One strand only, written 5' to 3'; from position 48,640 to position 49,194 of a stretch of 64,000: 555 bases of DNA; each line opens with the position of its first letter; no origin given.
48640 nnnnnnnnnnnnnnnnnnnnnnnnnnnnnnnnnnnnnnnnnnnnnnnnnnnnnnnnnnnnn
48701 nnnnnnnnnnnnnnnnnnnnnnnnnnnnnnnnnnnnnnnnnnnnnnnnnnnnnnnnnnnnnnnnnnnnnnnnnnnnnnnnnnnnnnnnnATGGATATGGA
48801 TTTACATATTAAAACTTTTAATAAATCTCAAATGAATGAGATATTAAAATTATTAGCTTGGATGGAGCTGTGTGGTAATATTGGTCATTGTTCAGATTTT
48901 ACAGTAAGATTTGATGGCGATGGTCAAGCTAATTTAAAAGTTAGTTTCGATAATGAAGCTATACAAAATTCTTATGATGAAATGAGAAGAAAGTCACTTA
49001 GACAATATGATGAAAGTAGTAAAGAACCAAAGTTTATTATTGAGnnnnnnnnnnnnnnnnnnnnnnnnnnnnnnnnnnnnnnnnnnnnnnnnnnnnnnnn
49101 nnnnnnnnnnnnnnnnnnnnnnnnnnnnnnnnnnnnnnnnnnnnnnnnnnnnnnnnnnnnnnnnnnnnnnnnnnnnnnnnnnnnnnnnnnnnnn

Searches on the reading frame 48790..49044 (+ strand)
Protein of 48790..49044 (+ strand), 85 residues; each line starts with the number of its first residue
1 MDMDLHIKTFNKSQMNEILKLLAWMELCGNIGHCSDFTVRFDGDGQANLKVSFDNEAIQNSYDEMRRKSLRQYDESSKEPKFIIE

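Call 33: find_related_loci(query=window:48790-49044:+, collection=viral_contigs, flank=6000)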
Query window:48790-49044:+ (85 aa) in viral_contigs; peptide patterns used: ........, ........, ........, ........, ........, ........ (x = any residue, [..] = any of these).
13 stretches matched a pattern, but none encodes a relative of the query by tblastn (E <= 1e-3).

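Call 61: search_protein_families(library=phrogs, proteins=[window:48790-49044:+], max_evalue=0.001)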
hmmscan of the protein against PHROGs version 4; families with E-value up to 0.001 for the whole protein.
window:48790-49044:+ (85 aa): 0 families
